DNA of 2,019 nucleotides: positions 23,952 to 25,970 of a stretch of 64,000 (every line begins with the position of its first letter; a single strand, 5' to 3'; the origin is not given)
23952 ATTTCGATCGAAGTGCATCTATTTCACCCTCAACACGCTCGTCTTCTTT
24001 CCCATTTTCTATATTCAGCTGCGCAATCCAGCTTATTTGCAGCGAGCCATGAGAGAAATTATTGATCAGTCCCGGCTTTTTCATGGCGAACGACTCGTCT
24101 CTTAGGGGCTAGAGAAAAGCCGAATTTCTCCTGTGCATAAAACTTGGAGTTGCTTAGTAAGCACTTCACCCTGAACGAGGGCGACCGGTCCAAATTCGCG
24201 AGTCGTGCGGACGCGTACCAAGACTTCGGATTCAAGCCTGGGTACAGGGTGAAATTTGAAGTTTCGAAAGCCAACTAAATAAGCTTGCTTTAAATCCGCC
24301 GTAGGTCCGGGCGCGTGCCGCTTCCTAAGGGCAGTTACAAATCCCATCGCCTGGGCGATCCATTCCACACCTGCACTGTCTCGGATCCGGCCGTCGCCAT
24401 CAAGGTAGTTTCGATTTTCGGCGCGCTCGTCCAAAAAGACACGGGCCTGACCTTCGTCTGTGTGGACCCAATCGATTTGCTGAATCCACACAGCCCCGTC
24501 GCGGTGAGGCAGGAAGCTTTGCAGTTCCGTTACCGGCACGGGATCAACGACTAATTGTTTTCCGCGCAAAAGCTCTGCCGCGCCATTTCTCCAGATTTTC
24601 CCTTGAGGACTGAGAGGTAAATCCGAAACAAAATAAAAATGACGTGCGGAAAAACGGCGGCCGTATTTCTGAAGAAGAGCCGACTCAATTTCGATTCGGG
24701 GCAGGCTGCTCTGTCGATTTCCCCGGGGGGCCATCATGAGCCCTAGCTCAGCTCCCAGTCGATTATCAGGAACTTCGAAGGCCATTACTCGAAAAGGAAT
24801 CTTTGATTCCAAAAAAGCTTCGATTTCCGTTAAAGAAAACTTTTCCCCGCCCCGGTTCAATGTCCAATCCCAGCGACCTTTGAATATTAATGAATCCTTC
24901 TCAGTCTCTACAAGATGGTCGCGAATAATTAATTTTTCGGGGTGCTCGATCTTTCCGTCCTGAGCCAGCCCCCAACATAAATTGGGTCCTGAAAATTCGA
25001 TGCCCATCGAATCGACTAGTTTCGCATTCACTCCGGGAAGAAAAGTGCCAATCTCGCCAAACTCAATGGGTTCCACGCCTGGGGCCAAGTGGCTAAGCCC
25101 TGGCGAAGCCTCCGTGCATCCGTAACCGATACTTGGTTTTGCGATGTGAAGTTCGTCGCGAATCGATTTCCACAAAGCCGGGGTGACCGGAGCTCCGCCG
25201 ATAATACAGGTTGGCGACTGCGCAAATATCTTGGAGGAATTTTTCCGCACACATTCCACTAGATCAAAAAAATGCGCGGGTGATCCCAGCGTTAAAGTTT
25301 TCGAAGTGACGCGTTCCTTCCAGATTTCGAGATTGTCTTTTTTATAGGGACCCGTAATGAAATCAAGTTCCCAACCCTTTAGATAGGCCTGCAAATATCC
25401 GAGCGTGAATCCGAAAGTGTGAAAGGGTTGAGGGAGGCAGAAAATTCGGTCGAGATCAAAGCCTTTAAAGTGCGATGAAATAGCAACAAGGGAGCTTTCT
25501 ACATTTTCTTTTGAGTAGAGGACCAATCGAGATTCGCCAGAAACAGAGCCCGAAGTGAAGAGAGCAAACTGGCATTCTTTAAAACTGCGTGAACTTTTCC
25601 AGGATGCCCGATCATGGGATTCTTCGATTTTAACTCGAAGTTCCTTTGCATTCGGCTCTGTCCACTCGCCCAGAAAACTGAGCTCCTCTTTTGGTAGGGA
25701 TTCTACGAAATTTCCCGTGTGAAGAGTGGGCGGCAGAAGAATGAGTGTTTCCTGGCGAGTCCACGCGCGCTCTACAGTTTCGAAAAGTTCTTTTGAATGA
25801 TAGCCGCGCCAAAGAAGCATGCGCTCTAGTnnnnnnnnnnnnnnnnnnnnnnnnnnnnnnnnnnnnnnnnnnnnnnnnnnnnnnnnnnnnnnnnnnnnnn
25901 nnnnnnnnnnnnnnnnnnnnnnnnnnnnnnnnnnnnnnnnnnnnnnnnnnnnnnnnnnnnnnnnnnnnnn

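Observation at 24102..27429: Starter module: MIO ammonia-lyase adjacent to an AMP-ligase carrying an extra C-terminal domain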

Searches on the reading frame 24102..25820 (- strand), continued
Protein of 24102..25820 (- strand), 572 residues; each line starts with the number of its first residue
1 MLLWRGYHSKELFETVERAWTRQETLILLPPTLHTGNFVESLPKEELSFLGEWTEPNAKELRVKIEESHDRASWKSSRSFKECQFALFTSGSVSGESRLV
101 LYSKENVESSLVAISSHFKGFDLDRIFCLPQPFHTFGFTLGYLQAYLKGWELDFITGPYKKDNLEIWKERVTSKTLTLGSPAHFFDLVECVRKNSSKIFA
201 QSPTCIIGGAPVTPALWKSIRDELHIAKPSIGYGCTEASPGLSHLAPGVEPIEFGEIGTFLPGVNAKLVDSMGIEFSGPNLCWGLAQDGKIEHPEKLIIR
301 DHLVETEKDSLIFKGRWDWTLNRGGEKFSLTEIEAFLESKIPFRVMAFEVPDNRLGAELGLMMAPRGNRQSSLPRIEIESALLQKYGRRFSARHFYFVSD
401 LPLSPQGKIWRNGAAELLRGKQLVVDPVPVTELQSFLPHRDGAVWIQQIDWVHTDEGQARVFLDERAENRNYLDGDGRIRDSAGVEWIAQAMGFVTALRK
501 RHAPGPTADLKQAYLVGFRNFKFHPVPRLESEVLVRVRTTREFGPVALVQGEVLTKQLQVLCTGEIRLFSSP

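Call 25: find_encoding_contigs(protein=P0050, flank=10000, max_places=1)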
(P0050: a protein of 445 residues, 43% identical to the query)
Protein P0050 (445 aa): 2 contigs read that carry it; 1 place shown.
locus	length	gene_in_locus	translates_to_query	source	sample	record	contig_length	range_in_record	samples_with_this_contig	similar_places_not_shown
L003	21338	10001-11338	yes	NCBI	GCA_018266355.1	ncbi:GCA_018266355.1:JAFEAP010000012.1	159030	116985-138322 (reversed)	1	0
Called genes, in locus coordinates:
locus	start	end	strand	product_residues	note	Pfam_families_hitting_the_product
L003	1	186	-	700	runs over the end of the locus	PF00535:Glycos_transf_2, PF09835:DUF2062, PF03279:Lip_A_acyltrans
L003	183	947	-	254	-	PF01553:Acyltransferase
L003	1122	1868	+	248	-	PF00106:adh_short, PF01370:Epimerase (weak), PF08659:KR, PF13561:adh_short_C2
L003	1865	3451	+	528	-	PF01266:DAO (faint), PF01593:Amino_oxidase, PF13450:NAD_binding_8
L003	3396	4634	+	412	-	PF00109:ketoacyl-synt, PF02801:Ketoacyl-synt_C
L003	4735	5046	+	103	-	PF14573:PP-binding_2 (weak), PF00550:PP-binding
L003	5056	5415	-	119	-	PF22818:ApeI-like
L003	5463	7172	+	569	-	PF00109:ketoacyl-synt (weak), PF02801:Ketoacyl-synt_C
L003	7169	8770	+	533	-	PF00221:Lyase_aromatic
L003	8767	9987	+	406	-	PF00890:FAD_binding_2 (faint), PF01266:DAO (faint), PF01494:FAD_binding_3, PF01946:Thi4 (weak), PF04820:Trp_halogenase, PF12831:FAD_oxidored (weak), PF13450:NAD_binding_8 (weak), PF04820:Trp_halogenase, +1 more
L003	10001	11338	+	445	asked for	PF00501:AMP-binding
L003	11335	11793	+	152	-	PF22817:ApeP-like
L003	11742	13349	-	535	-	PF00890:FAD_binding_2 (faint), PF01266:DAO (faint), PF01593:Amino_oxidase, PF13450:NAD_binding_8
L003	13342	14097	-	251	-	PF00106:adh_short, PF01370:Epimerase (weak), PF08659:KR, PF13561:adh_short_C2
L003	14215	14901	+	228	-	PF03942:DTW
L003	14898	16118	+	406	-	PF01702:TGT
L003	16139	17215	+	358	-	PF01244:Peptidase_M19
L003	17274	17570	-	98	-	-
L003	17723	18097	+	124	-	PF04972:BON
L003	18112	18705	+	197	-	-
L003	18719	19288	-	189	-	-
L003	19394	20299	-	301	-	PF04055:Radical_SAM, PF13186:SPASM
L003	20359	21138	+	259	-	PF02253:PLA1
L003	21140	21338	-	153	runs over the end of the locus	PF13473:Cupredoxin_1, PF00127:Copper-bind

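Call 40: find_encoding_contigs(protein=P0001, flank=1000, max_places=2)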
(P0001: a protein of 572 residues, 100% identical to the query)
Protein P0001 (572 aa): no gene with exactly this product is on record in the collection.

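Call 41: find_encoding_contigs(protein=P0002, flank=10000, max_places=1)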
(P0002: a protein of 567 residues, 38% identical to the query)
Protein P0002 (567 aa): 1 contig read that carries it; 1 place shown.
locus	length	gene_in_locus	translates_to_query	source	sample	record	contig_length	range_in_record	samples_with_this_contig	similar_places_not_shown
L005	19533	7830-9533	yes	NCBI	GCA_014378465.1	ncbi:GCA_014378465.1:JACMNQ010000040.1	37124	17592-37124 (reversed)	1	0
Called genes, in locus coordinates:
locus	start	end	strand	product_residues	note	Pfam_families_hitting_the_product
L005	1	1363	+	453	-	?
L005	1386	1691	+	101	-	PF00109:ketoacyl-synt (weak)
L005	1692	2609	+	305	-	PF00109:ketoacyl-synt, PF00108:Thiolase_N (weak), PF02801:Ketoacyl-synt_C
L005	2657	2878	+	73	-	PF00550:PP-binding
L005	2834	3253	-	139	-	PF22818:ApeI-like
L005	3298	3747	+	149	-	-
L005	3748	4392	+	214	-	PF00109:ketoacyl-synt, PF02801:Ketoacyl-synt_C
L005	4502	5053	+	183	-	-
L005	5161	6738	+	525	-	PF00221:Lyase_aromatic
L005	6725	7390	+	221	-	PF01494:FAD_binding_3, PF04820:Trp_halogenase, PF07992:Pyr_redox_2 (weak), PF13450:NAD_binding_8 (faint)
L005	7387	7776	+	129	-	-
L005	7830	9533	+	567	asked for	PF00501:AMP-binding, PF22817:ApeP-like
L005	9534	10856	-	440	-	PF13431:TPR_17 (faint), PF14559:TPR_19 (faint), PF25062:ARM_TT21_N (faint), PF07719:TPR_2 (faint), PF13424:TPR_12 (faint), PF13428:TPR_14 (faint), PF17874:TPR_MalT (faint), PF12895:ANAPC3 (faint)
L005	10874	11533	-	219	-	PF14224:DUF4331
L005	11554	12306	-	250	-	PF14224:DUF4331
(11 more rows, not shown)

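Call 56: predict_structure(alignment_id=A2)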
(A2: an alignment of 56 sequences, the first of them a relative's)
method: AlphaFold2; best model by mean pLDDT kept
length: 572 residues; sequences in the alignment: 56
mean_pLDDT: 90.4   pTM: 0.79
mean pLDDT of the five models: 90.4, 90.0, 89.5, 88.7, 88.0
residues with pLDDT >= 90: 388; 70-90: 160; 50-70: 23; < 50: 1
segments of 3 or more residues with pLDDT < 50: none
pLDDT, mean of each block of 10 residues (from residue 1): 94 97 95 86 88 92 82 64 93 81 97 97 96 83 98 94 93 97 95 85 96 94 97 93 97 95 97 96 92 95 95 92 92 95 93 89 87 83 93 89 90 74 69 88 89 89 84 89 96 92 76 93 83 94 95 91 96 85
secondary structure, 60 per line:
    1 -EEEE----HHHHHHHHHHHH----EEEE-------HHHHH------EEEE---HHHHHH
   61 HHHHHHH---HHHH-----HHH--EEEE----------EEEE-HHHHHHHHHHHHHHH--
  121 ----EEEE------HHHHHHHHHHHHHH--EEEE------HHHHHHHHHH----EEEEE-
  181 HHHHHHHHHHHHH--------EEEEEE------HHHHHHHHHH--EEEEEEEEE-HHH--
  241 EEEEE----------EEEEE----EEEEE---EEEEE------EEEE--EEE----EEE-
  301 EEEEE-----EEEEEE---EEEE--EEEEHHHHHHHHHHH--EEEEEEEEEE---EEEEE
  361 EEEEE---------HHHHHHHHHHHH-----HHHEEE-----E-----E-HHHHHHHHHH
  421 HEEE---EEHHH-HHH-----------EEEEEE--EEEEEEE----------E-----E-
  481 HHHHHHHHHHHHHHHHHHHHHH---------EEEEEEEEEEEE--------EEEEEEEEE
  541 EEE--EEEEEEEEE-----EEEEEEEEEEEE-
elements in order: E2-5 H10-21 E26-29 H37-41 E48-51 H55-67 H71-74 E85-88 E99-102 H104-118 E125-128 H135-148 E151-154 H161-170 E175-179 H181-193 E202-207 H214-223 E226-234 E241-245 E256-260 E265-269 E273-277 E284-287 E290-292 E297-299 E301-305 E311-316 E320-323 E326-329 H330-340 E343-352 E356-365 H375-386 E395-397 H411-421 E422-424 E448-453 E456-462 H481-502 E512-523 E532-543 E546-554 E560-571

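Call 58: fold_search(model_id=the predicted structure, library=pdb)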
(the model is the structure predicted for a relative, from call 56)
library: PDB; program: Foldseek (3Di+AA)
matches with E <= 10: 1773; with E <= 0.001: 789
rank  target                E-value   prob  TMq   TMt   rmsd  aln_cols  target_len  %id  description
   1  5ie2_A                2.0e-22  1.00  0.46  0.51  12.9       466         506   18  Crystal structure of a plant enzyme (released 2016-12-07)
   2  5ie3_A                1.3e-21  1.00  0.46  0.51  13.1       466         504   17  Crystal structure of a plant enzyme (released 2016-12-07)
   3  3cw9_A                1.4e-20  1.00  0.58  0.65   6.3       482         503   14  4-Chlorobenzoyl-CoA Ligase/Synthetase in the Thioester-forming Conformation, bound to 4-chlorophenacyl-CoA (released 2008-09-02)
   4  4gxr                  1.5e-20  1.00  0.43  0.48  13.2       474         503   18  Structure of ATP bound RpMatB-BxBclM chimera B3 (released 2012-10-24)
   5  5x8f_A                2.1e-20  1.00  0.56  0.65   6.6       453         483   16  Ternary complex structure of a double mutant I454RA456K of o-Succinylbenzoate CoA Synthetase (MenE) from Bacillus Subt (released 2017-06-07)
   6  5x8g_D                2.3e-20  1.00  0.55  0.65   6.7       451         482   16  Binary complex structure of a double mutant I454RA456K of o-Succinylbenzoate CoA Synthetase (MenE) from Bacillus Subti (released 2017-06-07)
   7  4fut                  2.3e-20  1.00  0.45  0.50  13.2       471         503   17  Crystal structure of ATP bound MatB from Rhodopseudomonas palustris (released 2012-07-25)
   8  5x8f_D                2.6e-20  1.00  0.55  0.65   6.7       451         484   16  Ternary complex structure of a double mutant I454RA456K of o-Succinylbenzoate CoA Synthetase (MenE) from Bacillus Subt (released 2017-06-07)
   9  5x8f_B                2.9e-20  1.00  0.54  0.63   6.2       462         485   15  Ternary complex structure of a double mutant I454RA456K of o-Succinylbenzoate CoA Synthetase (MenE) from Bacillus Subt (released 2017-06-07)
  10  5wm6                  3.7e-20  1.00  0.55  0.59   6.9       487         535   16  Crystal Structure of CahJ in Complex with Benzoyl Adenylate (released 2018-05-23)
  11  5ie0_A                3.9e-20  1.00  0.46  0.52  12.7       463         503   17  Crystal structure of a plant enzyme (released 2016-12-07)
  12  5x8g_B                4.4e-20  1.00  0.55  0.64   6.8       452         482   16  Binary complex structure of a double mutant I454RA456K of o-Succinylbenzoate CoA Synthetase (MenE) from Bacillus Subti (released 2017-06-07)
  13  3nyq                  4.6e-20  1.00  0.52  0.63   6.8       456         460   15  Malonyl-CoA Ligase Ternary Product Complex with Methylmalonyl-CoA and AMP bound (released 2011-03-30)
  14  6qjz                  4.9e-20  1.00  0.55  0.62   6.2       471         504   19  Identificationand Characterization of an Oxalylfrom Grass pea (Lathyrus sativusCoA-Synthetase L.) (released 2020-08-26)
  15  5wm2                  4.9e-20  1.00  0.54  0.58   7.4       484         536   15  Crystal Structure of CahJ in Complex with Salicylic Acid and AMP (released 2018-05-23)
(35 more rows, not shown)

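Call 60: search_protein_families(library=pfam, proteins=[L002:11242-11700:+, L002:4998-5360:-, L003:11335-11793:+], max_evalue=0.01)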
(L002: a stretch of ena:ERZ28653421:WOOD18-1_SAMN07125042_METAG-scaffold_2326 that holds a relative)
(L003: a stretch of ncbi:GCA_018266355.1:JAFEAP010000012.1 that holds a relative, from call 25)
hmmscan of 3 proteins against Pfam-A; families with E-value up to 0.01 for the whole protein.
L002:11242-11700:+ (152 aa): 0 families

L002:4998-5360:- (120 aa): 2 families
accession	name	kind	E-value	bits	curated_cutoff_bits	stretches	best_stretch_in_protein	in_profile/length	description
PF07977.19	FabA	-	8.1e-08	32.4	23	1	25-88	32-109/138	FabA-like domain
PF22818.2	ApeI-like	-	3.4e-05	24.5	28.5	1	29-88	25-83/119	ApeI dehydratase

L003:11335-11793:+ (152 aa): 1 family
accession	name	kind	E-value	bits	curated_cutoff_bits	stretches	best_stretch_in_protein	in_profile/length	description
PF22817.2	ApeP-like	-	0.0024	17.9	27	1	16-48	11-43/158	ApeP dehydratase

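Call 67: find_related_loci(query=A2, collection=genome_contigs, flank=3000)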
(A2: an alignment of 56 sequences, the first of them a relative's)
Query A2 (572 aa) in genome_contigs; peptide patterns used: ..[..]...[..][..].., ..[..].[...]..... (x = any residue, [..] = any of these).
91 stretches matched a pattern; 60 encode a relative of the query (tblastn E <= 1e-3); 60 distinct loci.
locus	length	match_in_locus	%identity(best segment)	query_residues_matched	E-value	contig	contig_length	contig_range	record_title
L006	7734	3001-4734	38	3-570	8e-122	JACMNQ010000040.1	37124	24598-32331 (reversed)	MAG: Oligoflexia bacterium isolate LF-bin-178 FL-bin-178-contig-k141_1243681, whole genome shotgun sequence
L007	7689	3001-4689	36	1-569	5e-107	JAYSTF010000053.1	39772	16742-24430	MAG: Pseudobdellovibrionaceae bacterium isolate GFS_12387 GFS_12387_52, whole genome shotgun sequence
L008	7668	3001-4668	37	3-554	2e-104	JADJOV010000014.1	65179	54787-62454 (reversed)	MAG: Bdellovibrionales bacterium isolate Fred_18-Q3-R57-64_BATAC.187 tig00026313-10-652870, whole genome shotgun sequenc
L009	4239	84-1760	35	2-570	1e-100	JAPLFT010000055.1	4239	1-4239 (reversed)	MAG: Proteobacteria bacterium isolate LacPavin_0920_WC90_MAG_38_6 LacPavin_0920_WC90_scaffold_1809677, whole genome shot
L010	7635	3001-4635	36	3-555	1e-98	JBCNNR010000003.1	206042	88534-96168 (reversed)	MAG: Bdellovibrio sp. isolate SMAGNO106 Contig3, whole genome shotgun sequence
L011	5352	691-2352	36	2-570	2e-98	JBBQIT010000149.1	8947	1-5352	MAG: Bdellovibrionota bacterium isolate Co_metawrap_796 Cmw_796_k141_16679660_length_8947_cov_8.0000, whole genome shotg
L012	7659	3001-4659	33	3-569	4e-98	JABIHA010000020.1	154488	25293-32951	MAG: Bacteriovoracaceae bacterium isolate SI053_bin57 k141_1195621, whole genome shotgun sequence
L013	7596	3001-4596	33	3-558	2e-97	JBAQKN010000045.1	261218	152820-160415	MAG: Pseudobdellovibrio sp. isolate MFD12081_ilm_asm_bin6 k127_24971, whole genome shotgun sequence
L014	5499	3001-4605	33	3-572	1e-97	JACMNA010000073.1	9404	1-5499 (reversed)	MAG: Bdellovibrio sp. isolate LF-bin-127 FL-bin-127-contig-k141_1014651, whole genome shotgun sequence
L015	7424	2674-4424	43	3-570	1e-95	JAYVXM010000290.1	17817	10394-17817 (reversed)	MAG: Bdellovibrionales bacterium isolate GL85_DN_concoct_39 GL85_DN_concoct_39_289, whole genome shotgun sequence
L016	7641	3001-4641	35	3-557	1e-95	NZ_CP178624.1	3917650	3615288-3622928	Bdellovibrio sp. HCB185ZH chromosome, complete genome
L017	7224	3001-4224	40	3-421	3e-94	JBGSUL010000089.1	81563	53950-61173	MAG: Bdellovibrionales bacterium isolate JTS-AC431 k141_582475, whole genome shotgun sequence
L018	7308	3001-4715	41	3-570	2e-105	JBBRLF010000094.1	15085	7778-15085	MAG: candidate division WWE3 bacterium isolate La1_concoct.242 LA1C_C.242_k141_2855092L_15085_cov_11.0000, whole genome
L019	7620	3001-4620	34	3-572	4e-93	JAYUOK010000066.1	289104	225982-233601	MAG: Bdellovibrio sp. isolate GL102_UP_metabinner_1 GL102_UP_metabinner_1_65, whole genome shotgun sequence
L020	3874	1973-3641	38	1-570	6e-99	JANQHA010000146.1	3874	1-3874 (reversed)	MAG: Oligoflexales bacterium isolate PL23b_bin.73 k99_1839020, whole genome shotgun sequence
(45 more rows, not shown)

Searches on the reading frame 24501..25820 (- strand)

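Call 6: search_protein_families(library=pfam, proteins=[window:24501-25820:-], max_evalue=10)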
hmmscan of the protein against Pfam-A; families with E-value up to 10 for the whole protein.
window:24501-25820:- (440 aa): 1 family
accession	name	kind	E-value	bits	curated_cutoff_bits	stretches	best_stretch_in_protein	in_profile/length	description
PF00501.34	AMP-binding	-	1.8e-17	63.6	29.9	1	79-272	160-359/384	AMP-binding enzyme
